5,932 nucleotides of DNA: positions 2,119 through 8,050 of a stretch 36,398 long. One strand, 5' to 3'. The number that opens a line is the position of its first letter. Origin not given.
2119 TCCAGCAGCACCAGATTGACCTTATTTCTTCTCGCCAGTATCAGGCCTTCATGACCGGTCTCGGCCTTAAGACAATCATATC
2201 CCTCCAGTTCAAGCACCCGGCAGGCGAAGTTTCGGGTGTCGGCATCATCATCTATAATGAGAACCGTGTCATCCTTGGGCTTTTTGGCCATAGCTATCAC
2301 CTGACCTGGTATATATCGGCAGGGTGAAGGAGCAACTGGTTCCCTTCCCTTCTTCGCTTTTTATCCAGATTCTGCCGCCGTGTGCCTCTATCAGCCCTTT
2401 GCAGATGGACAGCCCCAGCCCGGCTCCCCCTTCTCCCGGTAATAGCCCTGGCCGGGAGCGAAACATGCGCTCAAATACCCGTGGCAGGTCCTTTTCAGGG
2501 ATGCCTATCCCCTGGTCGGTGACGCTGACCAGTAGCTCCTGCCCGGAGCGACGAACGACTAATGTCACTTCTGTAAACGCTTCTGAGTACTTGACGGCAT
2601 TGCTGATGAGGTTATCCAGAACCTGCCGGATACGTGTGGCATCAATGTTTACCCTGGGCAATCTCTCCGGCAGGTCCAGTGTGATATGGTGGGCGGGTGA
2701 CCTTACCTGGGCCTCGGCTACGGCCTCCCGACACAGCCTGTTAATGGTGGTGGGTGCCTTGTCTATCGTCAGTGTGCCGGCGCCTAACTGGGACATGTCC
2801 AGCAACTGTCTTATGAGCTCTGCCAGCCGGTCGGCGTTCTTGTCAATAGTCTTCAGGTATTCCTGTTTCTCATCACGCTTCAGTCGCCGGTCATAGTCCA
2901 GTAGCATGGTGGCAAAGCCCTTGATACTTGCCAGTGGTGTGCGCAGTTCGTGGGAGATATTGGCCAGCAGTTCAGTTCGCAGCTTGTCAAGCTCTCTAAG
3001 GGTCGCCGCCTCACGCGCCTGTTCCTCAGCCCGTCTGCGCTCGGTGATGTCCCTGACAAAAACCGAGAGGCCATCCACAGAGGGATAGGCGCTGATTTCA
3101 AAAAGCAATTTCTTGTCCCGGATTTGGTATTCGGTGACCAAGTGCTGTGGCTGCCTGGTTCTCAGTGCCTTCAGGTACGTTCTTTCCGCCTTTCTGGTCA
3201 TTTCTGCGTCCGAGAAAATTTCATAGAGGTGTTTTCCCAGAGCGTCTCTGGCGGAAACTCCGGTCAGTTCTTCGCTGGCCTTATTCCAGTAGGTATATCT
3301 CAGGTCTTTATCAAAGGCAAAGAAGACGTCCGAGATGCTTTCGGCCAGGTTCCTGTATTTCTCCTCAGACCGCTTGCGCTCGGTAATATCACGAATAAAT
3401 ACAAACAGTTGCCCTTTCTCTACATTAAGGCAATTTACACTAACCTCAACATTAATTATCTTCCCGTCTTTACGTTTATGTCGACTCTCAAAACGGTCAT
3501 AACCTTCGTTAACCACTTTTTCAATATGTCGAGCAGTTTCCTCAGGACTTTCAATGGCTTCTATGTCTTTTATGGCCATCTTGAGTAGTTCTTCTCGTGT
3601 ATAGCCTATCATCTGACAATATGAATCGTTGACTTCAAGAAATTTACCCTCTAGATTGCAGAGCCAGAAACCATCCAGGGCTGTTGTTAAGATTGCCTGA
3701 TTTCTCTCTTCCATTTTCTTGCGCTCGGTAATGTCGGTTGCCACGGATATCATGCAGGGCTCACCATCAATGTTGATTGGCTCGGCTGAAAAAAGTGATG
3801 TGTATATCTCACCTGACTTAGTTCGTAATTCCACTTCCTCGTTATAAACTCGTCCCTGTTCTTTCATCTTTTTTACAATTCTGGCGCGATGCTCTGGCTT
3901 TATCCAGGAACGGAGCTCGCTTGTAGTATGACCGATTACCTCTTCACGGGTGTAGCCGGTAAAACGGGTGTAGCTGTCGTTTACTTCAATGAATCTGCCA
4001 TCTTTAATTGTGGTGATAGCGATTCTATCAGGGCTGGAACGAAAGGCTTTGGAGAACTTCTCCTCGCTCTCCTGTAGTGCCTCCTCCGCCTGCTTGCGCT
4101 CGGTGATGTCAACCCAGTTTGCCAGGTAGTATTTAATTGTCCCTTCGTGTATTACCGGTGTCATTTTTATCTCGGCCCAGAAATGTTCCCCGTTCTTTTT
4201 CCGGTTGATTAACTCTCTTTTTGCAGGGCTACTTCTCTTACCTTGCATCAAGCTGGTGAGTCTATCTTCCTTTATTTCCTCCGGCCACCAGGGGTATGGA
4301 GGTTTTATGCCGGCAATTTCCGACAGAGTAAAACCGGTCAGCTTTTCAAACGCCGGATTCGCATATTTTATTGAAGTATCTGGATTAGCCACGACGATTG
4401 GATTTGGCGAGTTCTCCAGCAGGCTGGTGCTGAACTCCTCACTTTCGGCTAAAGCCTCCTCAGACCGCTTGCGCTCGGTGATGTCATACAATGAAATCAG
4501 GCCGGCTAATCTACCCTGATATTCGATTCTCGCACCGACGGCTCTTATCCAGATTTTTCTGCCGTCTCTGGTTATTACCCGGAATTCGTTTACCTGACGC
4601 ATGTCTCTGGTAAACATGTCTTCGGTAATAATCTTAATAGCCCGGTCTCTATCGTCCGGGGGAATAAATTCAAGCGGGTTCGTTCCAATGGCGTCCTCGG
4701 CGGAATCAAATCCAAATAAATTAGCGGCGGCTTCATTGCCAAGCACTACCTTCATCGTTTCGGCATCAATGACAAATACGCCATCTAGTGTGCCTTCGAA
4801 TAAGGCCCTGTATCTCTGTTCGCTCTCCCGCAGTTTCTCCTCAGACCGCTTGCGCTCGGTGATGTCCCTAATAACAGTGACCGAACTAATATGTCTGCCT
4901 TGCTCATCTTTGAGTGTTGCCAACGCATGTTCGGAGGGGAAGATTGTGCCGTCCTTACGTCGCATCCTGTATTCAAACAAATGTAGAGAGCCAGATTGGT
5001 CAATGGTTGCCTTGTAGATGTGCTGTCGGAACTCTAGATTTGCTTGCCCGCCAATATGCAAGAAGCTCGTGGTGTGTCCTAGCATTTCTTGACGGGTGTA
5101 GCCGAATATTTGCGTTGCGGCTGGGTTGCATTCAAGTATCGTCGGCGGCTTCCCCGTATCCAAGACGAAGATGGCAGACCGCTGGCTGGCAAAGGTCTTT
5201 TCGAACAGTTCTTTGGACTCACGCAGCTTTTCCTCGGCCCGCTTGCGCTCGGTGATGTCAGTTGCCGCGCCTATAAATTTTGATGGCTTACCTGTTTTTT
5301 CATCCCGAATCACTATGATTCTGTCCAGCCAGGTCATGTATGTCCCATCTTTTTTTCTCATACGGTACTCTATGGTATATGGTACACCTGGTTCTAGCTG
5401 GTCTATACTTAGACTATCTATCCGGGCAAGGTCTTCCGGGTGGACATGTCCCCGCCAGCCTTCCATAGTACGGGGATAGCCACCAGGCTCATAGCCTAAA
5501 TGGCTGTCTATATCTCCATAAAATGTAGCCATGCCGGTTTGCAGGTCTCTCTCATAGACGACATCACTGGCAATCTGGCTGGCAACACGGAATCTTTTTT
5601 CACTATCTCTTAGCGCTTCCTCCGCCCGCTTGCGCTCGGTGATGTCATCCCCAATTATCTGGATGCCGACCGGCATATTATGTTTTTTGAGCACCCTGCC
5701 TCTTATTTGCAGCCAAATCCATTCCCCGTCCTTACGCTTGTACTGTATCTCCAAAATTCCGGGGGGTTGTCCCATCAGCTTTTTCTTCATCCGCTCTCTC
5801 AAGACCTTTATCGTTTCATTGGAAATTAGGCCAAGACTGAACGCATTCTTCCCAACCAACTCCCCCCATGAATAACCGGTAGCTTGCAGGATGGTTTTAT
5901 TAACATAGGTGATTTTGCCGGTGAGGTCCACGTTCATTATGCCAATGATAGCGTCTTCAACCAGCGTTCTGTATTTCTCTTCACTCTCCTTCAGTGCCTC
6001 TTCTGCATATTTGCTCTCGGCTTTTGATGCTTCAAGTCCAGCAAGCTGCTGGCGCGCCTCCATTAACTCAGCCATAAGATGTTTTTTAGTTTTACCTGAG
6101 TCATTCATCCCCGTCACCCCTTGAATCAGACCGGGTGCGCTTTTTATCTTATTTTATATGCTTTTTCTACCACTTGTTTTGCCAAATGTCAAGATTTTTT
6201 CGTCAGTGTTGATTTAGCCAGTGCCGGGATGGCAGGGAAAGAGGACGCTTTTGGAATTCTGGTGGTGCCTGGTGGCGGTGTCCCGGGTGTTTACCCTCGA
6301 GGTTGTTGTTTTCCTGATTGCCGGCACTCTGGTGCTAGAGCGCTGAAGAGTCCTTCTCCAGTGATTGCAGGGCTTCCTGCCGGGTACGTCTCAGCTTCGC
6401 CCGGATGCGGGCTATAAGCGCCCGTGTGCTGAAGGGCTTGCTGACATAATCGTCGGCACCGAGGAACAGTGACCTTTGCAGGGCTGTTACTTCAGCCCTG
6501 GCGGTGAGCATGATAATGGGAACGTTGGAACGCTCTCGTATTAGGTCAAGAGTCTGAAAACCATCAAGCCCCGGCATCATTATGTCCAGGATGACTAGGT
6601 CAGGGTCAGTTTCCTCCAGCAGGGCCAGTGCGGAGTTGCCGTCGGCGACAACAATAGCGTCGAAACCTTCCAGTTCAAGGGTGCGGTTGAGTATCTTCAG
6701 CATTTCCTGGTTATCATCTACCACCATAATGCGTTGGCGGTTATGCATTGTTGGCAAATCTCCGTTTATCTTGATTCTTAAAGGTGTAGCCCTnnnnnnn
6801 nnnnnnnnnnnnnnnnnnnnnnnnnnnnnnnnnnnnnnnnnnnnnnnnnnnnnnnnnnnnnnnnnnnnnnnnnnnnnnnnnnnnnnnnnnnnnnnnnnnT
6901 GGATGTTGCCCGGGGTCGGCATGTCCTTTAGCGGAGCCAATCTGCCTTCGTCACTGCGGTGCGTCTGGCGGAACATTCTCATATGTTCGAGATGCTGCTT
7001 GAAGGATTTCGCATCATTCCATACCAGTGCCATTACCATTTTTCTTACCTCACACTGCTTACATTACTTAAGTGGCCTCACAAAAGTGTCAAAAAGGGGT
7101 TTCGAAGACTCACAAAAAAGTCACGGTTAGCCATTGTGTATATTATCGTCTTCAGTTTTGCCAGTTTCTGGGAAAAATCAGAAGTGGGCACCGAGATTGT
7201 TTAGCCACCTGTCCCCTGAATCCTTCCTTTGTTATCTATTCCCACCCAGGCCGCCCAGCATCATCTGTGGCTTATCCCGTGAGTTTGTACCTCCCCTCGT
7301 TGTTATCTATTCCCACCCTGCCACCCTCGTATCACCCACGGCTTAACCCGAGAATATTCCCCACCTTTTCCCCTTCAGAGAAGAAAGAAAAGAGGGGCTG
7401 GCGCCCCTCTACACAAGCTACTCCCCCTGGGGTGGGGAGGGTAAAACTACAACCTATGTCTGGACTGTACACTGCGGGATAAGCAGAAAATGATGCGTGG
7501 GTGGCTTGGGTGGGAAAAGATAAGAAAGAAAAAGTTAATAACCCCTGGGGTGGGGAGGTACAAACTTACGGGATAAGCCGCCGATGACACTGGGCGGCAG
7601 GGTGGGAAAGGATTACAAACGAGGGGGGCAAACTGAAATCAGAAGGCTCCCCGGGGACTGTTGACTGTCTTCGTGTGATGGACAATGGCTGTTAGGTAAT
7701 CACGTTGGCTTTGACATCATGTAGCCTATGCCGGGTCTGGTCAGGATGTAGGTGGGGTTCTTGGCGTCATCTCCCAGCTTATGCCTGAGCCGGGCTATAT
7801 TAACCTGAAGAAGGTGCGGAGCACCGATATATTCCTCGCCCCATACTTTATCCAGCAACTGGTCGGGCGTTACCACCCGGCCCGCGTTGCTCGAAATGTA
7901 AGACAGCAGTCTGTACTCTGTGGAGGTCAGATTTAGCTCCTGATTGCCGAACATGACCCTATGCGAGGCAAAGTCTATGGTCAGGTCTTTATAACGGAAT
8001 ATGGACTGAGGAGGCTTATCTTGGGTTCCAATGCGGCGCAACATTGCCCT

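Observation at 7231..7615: Four-copy palindromic array of an unrecognised C-rich repeat, centred on a terminator-like hairpin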

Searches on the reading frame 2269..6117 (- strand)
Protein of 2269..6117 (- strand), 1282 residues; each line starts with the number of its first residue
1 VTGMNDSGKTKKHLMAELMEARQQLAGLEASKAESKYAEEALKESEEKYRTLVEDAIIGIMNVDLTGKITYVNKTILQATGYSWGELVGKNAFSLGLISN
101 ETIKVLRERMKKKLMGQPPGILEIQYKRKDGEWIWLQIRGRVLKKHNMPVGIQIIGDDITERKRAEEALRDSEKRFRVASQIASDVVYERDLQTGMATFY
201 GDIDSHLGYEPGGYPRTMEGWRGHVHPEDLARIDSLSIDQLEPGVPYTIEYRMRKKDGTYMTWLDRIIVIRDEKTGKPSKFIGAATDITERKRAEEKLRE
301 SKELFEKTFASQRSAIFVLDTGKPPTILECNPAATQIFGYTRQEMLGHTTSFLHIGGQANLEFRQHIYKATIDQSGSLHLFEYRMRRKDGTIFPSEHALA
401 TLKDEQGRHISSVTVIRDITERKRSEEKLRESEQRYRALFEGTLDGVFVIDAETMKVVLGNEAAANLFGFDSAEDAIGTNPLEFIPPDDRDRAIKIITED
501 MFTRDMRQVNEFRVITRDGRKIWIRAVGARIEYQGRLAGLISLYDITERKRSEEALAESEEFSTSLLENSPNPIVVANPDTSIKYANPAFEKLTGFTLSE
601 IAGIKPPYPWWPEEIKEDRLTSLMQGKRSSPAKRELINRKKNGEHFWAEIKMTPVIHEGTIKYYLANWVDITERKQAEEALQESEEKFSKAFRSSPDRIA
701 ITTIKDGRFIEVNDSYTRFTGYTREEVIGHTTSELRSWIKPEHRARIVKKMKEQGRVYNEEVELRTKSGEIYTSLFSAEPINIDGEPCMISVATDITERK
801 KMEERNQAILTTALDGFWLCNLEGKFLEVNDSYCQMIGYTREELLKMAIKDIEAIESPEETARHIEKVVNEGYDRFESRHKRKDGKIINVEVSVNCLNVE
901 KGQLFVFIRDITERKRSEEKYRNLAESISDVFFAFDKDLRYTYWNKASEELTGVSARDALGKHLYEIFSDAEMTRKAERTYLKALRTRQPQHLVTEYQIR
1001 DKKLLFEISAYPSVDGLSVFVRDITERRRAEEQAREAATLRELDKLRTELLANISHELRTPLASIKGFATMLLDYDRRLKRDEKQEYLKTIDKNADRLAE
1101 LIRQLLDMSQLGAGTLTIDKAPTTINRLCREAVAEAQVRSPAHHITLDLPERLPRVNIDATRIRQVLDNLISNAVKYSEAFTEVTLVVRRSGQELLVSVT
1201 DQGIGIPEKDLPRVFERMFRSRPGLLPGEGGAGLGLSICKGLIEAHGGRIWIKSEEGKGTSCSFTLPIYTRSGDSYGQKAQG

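Call 10: search_protein_families(library=pfam, proteins=[window:2269-6117:-])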
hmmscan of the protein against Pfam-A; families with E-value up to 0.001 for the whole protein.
window:2269-6117:- (1282 aa): 11 families
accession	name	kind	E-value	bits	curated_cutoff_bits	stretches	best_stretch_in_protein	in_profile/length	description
PF13426.13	PAS_9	-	4.5e-97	319.6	27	7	571-673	1-103/103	PAS domain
PF00989.32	PAS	-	1.5e-82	273.5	22.6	7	435-531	2-96/113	PAS fold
PF08447.18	PAS_3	-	9.5e-74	244.2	25.6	6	205-284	10-88/89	PAS fold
PF08448.16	PAS_4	-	8.8e-72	238.8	23.1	7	926-1029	2-110/110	PAS fold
PF13188.13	PAS_8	-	5.3e-58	191.6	21.8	6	434-490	1-55/65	PAS domain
PF02518.31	HATPase_c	-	4.8e-30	104.7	26.4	1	1159-1268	2-109/111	Histidine kinase-, DNA gyrase B-, and HSP90-like ATPase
PF00512.31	HisKA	-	5.8e-21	74.7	26.9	1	1047-1114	2-66/66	His Kinase A (phospho-acceptor) domain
PF12860.13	PAS_7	-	1.7e-14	54.4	27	0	927-1032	3-115/115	PAS fold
PF14598.12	PAS_11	-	1.7e-06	28.4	25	0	705-769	10-74/109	PAS domain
PF24990.1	PAS_13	-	3.6e-05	24.5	27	0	66-103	9-46/143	ERT1/acuK family PAS domain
PF24820.1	Diguanyl_cycl_sensor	-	0.00095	19.5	28.1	0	881-910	80-109/109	Diguanylate cyclase-like sensor domain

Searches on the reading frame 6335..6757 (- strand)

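Call 10: search_protein_families(library=pfam, proteins=[window:6335-6757:-])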
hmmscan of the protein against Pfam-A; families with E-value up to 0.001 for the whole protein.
window:6335-6757:- (140 aa): 1 family
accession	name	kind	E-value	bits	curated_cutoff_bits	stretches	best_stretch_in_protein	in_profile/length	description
PF00072.30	Response_reg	-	9.3e-32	109.9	30.2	1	10-119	1-111/111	Response regulator receiver domain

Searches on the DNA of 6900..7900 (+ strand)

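Call 5: search_rna_families(source=window, start=6900, end=7900, threshold=evalue, max_evalue=10)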
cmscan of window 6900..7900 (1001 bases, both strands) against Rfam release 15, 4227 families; matches with E-value up to 10: 7.
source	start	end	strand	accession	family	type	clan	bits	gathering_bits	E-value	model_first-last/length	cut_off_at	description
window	7420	7475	-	RF02568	UptR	Gene; sRNA;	-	21.5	100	0.71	1-92/92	no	Escherichia coli small RNA (uptR) gene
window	7359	7443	-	RF03520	mir-3059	Gene; miRNA;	-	17.7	88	1.8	1-59/59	no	mir-3059 microRNA precursor family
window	7414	7448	+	RF00468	HCV_SLVII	Cis-reg;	-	17.3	63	0.71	1-70/70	no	Hepatitis C virus stem-loop VII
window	7293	7396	-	RF03448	mir-6131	Gene; miRNA;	-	15.8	66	6.6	1-105/105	no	mir-6131 microRNA precursor family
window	7353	7449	-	RF01761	wcaG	Cis-reg;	-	15.2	42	5.3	1-98/98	no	wcaG RNA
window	7280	7397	-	RF02649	Trans44_sRNA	Gene; sRNA;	-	13.7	108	0.56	1-267/267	no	Ruegeria trans44 sRNA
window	7321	7458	-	RF02193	TCL6_3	Gene; lncRNA;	-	13.4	40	3.5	1-139/139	no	T-cell leukemia/lymphoma 6 conserved region 3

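Call 69: search_dna_similar(query=window:7215-7635:+, collection=plasmids, mode=distant, max_rows=8)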
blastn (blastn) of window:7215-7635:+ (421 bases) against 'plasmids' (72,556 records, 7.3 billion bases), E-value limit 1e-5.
No match.

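Call 70: search_dna_similar(query=window:7215-7635:+, collection=phages, mode=distant, max_rows=8)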
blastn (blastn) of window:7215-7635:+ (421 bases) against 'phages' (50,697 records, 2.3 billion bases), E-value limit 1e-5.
No match.

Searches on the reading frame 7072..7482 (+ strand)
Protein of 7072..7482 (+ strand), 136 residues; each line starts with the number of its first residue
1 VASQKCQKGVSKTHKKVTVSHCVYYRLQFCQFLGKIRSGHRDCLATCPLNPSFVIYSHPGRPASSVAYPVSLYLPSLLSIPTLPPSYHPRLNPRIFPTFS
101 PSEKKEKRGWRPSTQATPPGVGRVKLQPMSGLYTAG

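Call 10: search_protein_families(library=pfam, proteins=[window:7072-7482:+])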
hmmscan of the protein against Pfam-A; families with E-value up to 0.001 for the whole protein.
window:7072-7482:+ (136 aa): 0 families
